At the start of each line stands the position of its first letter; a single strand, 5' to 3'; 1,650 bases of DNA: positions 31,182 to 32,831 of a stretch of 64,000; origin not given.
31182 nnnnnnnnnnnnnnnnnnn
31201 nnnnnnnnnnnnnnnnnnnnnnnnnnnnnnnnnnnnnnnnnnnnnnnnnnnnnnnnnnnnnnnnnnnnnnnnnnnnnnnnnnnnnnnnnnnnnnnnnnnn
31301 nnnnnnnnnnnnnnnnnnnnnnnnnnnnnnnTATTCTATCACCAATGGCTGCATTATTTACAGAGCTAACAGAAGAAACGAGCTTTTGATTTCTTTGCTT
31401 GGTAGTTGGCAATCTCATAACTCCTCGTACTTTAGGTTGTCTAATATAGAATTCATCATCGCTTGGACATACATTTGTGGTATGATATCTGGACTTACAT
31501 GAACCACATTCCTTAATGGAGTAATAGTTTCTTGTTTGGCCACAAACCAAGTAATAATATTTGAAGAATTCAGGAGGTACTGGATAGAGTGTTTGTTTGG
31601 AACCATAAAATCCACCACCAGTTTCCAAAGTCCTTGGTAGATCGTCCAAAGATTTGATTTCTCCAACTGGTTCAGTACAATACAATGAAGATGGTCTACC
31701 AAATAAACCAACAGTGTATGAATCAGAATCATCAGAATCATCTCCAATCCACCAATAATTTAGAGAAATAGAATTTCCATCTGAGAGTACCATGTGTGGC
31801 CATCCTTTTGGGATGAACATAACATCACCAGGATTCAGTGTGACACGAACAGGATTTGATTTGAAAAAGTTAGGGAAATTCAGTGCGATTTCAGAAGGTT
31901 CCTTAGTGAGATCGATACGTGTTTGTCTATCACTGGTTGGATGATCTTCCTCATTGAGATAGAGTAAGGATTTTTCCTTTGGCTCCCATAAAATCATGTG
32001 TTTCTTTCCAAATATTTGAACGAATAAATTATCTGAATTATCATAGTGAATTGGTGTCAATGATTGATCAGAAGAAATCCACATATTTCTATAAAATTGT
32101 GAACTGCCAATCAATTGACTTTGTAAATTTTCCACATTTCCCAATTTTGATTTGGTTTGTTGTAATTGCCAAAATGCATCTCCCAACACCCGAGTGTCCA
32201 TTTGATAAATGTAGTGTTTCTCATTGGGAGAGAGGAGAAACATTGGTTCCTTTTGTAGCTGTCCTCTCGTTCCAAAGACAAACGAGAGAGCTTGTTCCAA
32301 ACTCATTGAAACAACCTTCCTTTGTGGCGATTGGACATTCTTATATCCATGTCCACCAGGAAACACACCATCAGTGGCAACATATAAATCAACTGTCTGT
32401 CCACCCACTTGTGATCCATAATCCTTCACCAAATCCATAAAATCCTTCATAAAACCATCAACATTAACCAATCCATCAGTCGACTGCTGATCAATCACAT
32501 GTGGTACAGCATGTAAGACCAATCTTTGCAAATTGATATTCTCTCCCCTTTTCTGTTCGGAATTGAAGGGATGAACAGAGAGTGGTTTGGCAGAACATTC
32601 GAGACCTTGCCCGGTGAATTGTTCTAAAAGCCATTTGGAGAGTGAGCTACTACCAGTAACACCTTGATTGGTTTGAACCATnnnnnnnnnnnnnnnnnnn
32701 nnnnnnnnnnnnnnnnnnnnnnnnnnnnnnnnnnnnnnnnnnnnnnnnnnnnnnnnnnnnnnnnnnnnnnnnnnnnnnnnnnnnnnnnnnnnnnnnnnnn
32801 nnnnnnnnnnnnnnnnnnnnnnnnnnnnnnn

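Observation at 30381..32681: JmjC oxygenase fused to a Kelch propeller: possible wybutosine-pathway-type (TYW4/TYW5-like) or novel hydroxylase architecture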

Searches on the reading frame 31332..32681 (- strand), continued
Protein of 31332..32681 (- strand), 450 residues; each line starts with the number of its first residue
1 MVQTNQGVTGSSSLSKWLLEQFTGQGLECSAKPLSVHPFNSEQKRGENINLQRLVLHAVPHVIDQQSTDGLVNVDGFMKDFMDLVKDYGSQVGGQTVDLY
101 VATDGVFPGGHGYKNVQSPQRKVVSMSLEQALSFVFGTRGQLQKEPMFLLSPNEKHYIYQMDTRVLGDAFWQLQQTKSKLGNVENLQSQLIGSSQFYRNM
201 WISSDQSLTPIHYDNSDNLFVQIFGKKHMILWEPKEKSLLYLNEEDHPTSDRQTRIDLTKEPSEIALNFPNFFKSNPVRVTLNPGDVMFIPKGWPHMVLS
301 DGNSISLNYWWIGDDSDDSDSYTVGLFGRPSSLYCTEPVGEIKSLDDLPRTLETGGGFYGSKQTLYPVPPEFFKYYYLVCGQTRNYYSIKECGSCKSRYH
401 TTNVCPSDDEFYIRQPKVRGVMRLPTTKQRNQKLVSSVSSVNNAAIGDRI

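Call 63: fold_search(model_id=the predicted structure, library=pdb)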
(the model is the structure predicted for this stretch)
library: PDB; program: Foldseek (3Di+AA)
matches with E <= 10: 1827; with E <= 0.001: 701
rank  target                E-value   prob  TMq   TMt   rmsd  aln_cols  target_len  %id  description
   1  7a1n_A                1.3e-18  1.00  0.44  0.58   4.5       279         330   23  FACTOR INHIBITING HIF-1 ALPHA IN COMPLEX WITH ZN(II), 3-methyl-2-oxoglutarate, AND CONSENSUS ANKYRIN REPEAT DOMAIN (20 (released 2021-08-25)
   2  4b7k_A                1.9e-18  1.00  0.45  0.59   4.3       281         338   24  FACTOR INHIBITING HIF-1 ALPHA IN COMPLEX WITH CONSENSUS ANKYRIN REPEAT DOMAIN-SER PEPTIDE (20-MER) (released 2013-01-23)
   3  2y0i_A                2.0e-18  1.00  0.45  0.58   4.4       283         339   23  FACTOR INHIBITING HIF-1 ALPHA IN COMPLEX WITH TANKYRASE-2 (TNKS2) FRAGMENT PEPTIDE (21-MER) (released 2011-02-02)
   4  1iz3                  2.7e-18  1.00  0.46  0.60   4.0       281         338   23  Dimeric structure of FIH (Factor inhibiting HIF) (released 2003-06-10)
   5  1mzf                  2.8e-18  1.00  0.45  0.59   4.3       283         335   23  Human Factor inhibiting HIF (FIH1) in Complex with 2-oxoglutarate (released 2002-11-20)
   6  4jaa_A                3.0e-18  1.00  0.43  0.58   4.6       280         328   22  Factor inhibiting HIF-1 alpha in complex with consensus ankyrin repeat domain-(d)LEU peptide (released 2014-02-19)
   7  1mze                  3.2e-18  1.00  0.44  0.57   4.7       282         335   21  Human Factor Inhibiting HIF (FIH1) (released 2002-11-20)
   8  6hc8_A                3.6e-18  1.00  0.45  0.57   4.2       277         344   23  Factor Inhibiting HIF (FIH) in complex with zinc, NOG and TRPA1 (313-339) (released 2019-08-28)
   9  2xum_A                3.8e-18  1.00  0.45  0.56   4.6       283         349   22  FACTOR INHIBITING HIF (FIH) Q239H MUTANT IN COMPLEX WITH ZN(II), NOG AND ASP-SUBSTRATE PEPTIDE (20-MER) (released 2010-12-22)
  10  1yci                  3.8e-18  1.00  0.44  0.57   4.7       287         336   22  Factor inhibiting HIF-1 alpha in complex with N-(carboxycarbonyl)-D-phenylalanine (released 2005-05-31)
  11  5jwk                  4.0e-18  1.00  0.46  0.59   4.1       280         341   24  Factor Inhibiting HIF D201E in Complex with Fe, and Alpha-Ketoglutarate (released 2017-05-17)
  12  5jwp_A                4.5e-18  1.00  0.47  0.61   3.9       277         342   21  Crystal structure of human FIH D201E variant in complex with Zn, alpha-ketoglutarate, and HIF1 alpha peptide. (released 2016-11-23)
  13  6ha6_A                6.0e-18  1.00  0.45  0.58   4.3       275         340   22  Factor Inhibiting HIF (FIH) in complex with zinc, NOG and TRPV3 (220-246) (released 2019-08-28)
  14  3p3n_A                7.2e-18  1.00  0.44  0.56   4.8       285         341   22  Factor inhibiting HIF-1 Alpha in complex with Notch 1 fragment mouse notch (1930-1949) peptide (released 2010-11-24)
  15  1h2k_A                8.6e-18  1.00  0.47  0.62   4.0       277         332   22  Factor Inhibiting HIF-1 alpha in complex with HIF-1 alpha fragment peptide (released 2002-11-28)
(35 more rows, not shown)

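Call 67: find_related_loci(query=A4, collection=genome_contigs, flank=6000)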
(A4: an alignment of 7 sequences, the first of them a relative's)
Query A4 (325 aa) in genome_contigs; peptide patterns used: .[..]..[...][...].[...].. (x = any residue, [..] = any of these).
13 stretches matched a pattern; 3 encode a relative of the query (tblastn E <= 1e-3); 3 distinct loci.
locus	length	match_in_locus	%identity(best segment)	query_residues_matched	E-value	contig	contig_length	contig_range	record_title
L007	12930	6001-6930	46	9-310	1e-90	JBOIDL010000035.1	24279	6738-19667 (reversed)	MAG: Gammaproteobacteria bacterium isolate SD8020_metabat2.bin.3 NODE_91_length_24279_cov_4.249834, whole genome shotgun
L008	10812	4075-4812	35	61-310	4e-49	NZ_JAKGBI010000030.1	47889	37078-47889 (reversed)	Pseudoalteromonas sp. SMS1 scaffold_28, whole genome shotgun sequence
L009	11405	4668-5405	35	61-310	1e-47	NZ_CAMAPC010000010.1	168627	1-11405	Pseudoalteromonas holothuriae strain CIP 111854 NODE_10, whole genome shotgun sequence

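Call 70: search_protein_families(library=pfam, proteins=[L008:77-2218:+, L008:2268-3824:+, L008:3841-4845:+, L008:4918-6282:-, L008:6408-8576:+, L007:3700-4629:+, L007:4773-5819:+, L007:5989-7017:+, L007:7091-8386:-, L007:9056-10285:+], max_evalue=0.00001)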
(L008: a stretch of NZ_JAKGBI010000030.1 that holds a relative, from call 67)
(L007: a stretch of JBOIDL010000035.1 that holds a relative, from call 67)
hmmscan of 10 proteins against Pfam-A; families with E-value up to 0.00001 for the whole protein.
L008:77-2218:+ (713 aa): 4 families
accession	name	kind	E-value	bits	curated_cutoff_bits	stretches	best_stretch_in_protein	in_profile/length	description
PF00501.34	AMP-binding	-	6e-36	124.5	29.9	1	1-196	167-384/384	AMP-binding enzyme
PF00975.26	Thioesterase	-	1.9e-18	68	26.4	1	459-563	2-108/226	Thioesterase domain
PF00550.31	PP-binding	-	3.4e-09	37.3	20.8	1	371-432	2-65/67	Phosphopantetheine attachment site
PF13193.12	AMP-binding_C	-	9.6e-09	36.5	24.5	1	259-343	1-76/76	AMP-binding enzyme C-terminal domain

L008:2268-3824:+ (518 aa): 8 families
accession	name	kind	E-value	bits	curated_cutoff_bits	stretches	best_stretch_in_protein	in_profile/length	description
PF00743.25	FMO-like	-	5.5e-68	230.1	22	1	4-473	2-480/532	Flavin-binding monooxygenase-like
PF13738.12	Pyr_redox_3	-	4.2e-21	75.9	30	1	8-210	2-198/305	Pyridine nucleotide-disulphide oxidoreductase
PF07992.20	Pyr_redox_2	-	7e-14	52.4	26.1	1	4-206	1-172/291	Pyridine nucleotide-disulphide oxidoreductase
PF13434.12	Lys_Orn_oxgnase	-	1.2e-13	51.4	21.3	1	76-328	88-338/339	L-lysine 6-monooxygenase/L-ornithine 5-monooxygenase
PF13450.12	NAD_binding_8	-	1.2e-08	35.5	21.9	1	8-47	1-40/68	NAD(P)-binding Rossmann-like domain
PF01266.30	DAO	-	2.6e-08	34.2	27.9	0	5-41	1-38/353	FAD dependent oxidoreductase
PF01593.30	Amino_oxidase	-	6.4e-07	29.5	19.8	0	13-53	1-41/443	Flavin containing amine oxidoreductase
PF13454.12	NAD_binding_9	-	7.6e-06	26.4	21.8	0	8-143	2-154/155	FAD-NAD(P)-binding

L008:3841-4845:+ (334 aa): 2 families
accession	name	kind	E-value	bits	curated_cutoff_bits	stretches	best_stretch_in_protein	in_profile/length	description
PF13621.12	Cupin_8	-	1.5e-26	94.3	27.4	1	70-279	37-250/252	Cupin-like domain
PF08007.18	JmjC_2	-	8.9e-09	35.4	22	1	167-272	27-118/127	JmjC domain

L008:4918-6282:- (454 aa): 5 families
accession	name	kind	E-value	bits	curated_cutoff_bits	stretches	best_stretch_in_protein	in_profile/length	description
PF12631.12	MnmE_helical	-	3.2e-63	214.1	40.1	1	123-451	1-211/211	MnmE helical domain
PF10396.14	TrmE_N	-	7e-37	126.7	29.8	1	6-120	1-117/117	GTP-binding protein TrmE N-terminus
PF01926.29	MMR_HSR1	-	7.1e-25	87.8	21.9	1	218-310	1-90/113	50S ribosome-binding GTPase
PF02421.24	FeoB_N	-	1.5e-08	34.7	27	1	218-371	2-155/156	Ferrous iron transport protein B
PF03193.22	RsgA_GTPase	-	4.4e-08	33.6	30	0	215-276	105-170/174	RsgA GTPase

L008:6408-8576:+ (722 aa): 3 families
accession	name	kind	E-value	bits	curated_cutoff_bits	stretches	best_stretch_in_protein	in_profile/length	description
PF00486.34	Trans_reg_C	-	1.2e-16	61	26.2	1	21-94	2-76/77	Transcriptional regulatory protein, C terminal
PF14559.12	TPR_19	-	1.6e-06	28.8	25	0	280-327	10-57/68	Tetratricopeptide repeat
PF13424.12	TPR_12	-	6.1e-06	26.8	30.1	0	474-522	21-71/77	Tetratricopeptide repeat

L007:3700-4629:+ (309 aa): 2 families
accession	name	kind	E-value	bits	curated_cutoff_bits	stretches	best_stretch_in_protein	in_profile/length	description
PF02388.22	FemAB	-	2.4e-16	60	24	2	207-294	310-391/406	FemAB family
PF13480.13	Acetyltransf_6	-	1.7e-08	35.2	22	1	127-263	2-141/143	Acetyltransferase (GNAT) domain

L007:4773-5819:+ (348 aa): 1 family
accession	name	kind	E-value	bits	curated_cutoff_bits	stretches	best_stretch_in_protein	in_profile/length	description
PF04989.18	RMNT_CmcI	-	3.8e-13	50.1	23.2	1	176-315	7-158/206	Rhamnosyl O-methyltransferase/CmcI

L007:5989-7017:+ (342 aa): 2 families
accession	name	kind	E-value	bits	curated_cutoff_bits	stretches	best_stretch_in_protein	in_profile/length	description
PF13621.12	Cupin_8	-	5.7e-45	154.6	27.4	1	26-259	9-248/252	Cupin-like domain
PF08007.18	JmjC_2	-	1e-08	35.2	22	1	148-253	26-117/127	JmjC domain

L007:7091-8386:- (431 aa): 0 families

L007:9056-10285:+ (409 aa): 2 families
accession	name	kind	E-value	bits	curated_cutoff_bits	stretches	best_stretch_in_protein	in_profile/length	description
PF04339.18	FemAB_like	-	2e-136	455.4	27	1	31-397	2-368/369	Peptidogalycan biosysnthesis/recognition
PF13480.13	Acetyltransf_6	-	2.2e-09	38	22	1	211-343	2-137/143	Acetyltransferase (GNAT) domain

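Call 76: find_encoding_contigs(protein=P0119, flank=10000, max_places=4)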
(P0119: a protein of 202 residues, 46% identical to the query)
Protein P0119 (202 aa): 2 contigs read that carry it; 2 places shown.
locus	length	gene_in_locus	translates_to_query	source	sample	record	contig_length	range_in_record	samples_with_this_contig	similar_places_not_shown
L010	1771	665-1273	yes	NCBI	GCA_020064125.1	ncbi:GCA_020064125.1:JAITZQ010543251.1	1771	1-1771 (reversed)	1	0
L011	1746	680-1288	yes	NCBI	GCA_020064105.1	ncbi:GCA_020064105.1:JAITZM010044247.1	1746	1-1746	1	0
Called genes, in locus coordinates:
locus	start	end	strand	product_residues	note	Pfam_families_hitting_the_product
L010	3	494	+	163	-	?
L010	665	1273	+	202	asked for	PF13621:Cupin_8, PF08007:JmjC_2 (faint)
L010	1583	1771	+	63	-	?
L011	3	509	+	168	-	?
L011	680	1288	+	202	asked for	PF13621:Cupin_8, PF08007:JmjC_2 (faint)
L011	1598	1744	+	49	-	?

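Call 77: find_encoding_contigs(protein=P0067, flank=10000, max_places=4)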
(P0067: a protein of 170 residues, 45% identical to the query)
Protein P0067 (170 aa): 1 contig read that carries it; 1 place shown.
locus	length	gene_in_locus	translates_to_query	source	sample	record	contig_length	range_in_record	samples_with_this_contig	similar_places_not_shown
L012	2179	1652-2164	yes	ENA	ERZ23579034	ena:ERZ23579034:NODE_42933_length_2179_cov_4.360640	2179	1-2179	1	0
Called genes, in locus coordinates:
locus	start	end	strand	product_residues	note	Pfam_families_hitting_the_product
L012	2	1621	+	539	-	?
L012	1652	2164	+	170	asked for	PF13621:Cupin_8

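Call 79: search_protein_families(library=pfam, proteins=[L012:2-1621:+, L012:1652-2164:+, L010:3-494:+, L010:1583-1771:+], max_evalue=0.1)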
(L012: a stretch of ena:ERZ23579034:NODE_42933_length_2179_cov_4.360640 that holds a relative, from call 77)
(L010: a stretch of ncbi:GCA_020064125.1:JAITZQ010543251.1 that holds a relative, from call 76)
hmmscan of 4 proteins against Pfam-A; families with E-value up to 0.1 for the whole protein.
L012:2-1621:+ (539 aa): 1 family
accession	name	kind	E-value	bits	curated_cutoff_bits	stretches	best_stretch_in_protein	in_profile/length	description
PF01490.24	Aa_trans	-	1.9e-52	178.7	25.6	2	209-537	63-405/410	Transmembrane amino acid transporter protein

L012:1652-2164:+ (170 aa): 2 families
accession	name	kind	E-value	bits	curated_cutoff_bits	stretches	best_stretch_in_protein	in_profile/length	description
PF13621.12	Cupin_8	-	1.3e-11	45.4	27.4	1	22-140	82-198/252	Cupin-like domain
PF08007.18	JmjC_2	-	0.00075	19.5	22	1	89-148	39-99/127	JmjC domain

L010:3-494:+ (163 aa): 2 families
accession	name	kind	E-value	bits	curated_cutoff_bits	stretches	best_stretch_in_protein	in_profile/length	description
PF24416.1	DUF7548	-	0.0057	17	27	1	5-84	62-132/137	Family of unknown function (DUF7548)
PF13621.12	Cupin_8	-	0.014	15.7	27.4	1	91-142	4-55/252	Cupin-like domain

L010:1583-1771:+ (63 aa): 0 families

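Call 88: list_cluster_members(proteins=[P0119, P0067, P0109, P0009, P0007, P0012, P0011, P0014, P0021, P0016])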
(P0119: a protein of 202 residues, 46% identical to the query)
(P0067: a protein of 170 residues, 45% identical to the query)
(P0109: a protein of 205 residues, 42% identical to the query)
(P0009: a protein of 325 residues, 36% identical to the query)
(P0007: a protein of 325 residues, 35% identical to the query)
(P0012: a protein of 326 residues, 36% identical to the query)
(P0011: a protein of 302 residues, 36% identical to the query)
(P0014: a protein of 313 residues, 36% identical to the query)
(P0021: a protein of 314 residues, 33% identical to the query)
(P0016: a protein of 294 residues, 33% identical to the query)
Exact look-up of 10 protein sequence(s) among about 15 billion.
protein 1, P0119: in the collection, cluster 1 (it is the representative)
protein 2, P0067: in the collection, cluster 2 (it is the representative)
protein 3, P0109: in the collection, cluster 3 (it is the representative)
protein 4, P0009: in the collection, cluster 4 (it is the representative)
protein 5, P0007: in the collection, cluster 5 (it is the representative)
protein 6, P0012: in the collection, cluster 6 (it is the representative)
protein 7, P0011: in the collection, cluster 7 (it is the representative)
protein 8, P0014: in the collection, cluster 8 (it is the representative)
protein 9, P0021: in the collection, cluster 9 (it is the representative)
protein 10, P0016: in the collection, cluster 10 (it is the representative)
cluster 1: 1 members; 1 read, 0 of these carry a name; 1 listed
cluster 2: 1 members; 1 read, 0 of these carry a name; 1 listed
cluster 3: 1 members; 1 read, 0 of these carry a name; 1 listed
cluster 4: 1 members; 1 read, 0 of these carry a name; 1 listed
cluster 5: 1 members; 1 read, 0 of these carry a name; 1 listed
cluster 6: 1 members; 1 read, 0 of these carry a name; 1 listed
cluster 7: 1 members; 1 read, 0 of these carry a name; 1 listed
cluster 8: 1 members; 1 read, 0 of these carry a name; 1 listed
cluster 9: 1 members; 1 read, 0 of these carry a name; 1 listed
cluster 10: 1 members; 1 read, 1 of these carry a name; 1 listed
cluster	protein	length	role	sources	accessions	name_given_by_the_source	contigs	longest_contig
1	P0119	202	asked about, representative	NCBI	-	-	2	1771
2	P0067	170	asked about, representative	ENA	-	-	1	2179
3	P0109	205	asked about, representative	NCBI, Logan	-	-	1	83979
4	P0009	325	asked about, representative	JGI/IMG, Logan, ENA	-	-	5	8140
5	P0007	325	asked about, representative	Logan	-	-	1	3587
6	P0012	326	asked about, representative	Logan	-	-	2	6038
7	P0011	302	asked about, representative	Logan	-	-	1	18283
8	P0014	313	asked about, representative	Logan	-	-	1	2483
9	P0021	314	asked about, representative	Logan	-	-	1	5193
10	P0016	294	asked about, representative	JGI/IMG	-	hypothetical protein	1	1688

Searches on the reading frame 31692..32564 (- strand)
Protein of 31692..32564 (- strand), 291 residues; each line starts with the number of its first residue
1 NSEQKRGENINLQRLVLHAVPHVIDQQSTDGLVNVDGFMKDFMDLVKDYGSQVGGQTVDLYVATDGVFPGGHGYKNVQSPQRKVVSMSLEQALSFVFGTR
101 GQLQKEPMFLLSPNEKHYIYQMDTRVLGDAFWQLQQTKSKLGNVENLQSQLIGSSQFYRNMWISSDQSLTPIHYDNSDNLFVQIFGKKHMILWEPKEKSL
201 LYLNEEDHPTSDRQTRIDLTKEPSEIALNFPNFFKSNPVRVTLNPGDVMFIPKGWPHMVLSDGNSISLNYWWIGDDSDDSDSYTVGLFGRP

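Call 35: find_homologous_proteins(query=A1, max_evalue=1e-10)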
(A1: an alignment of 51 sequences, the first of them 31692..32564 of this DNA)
Query A1 (51 sequences) (291 aa, profile of the alignment): 6 proteins with E <= 1e-10 among 2774 candidates.
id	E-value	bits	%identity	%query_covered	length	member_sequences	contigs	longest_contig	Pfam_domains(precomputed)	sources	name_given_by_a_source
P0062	2.1e-72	262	33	40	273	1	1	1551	PF13621.13,PF08007.19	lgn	-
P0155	7.6e-59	218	30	38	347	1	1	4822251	PF13621.13,PF02373.29,PF08007.19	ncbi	ncbi:jumonji domain containing 5 [Aphomia sociella]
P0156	1.8e-54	203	36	45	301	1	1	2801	PF13621.13,PF08007.19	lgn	-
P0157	6.0e-50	188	29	46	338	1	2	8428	PF13621.13,PF08007.19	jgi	jgi:hypothetical protein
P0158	6.0e-47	178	26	38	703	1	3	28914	PF13621.13,PF08007.19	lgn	-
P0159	1.1e-34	138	30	40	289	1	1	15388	PF13621.13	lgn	-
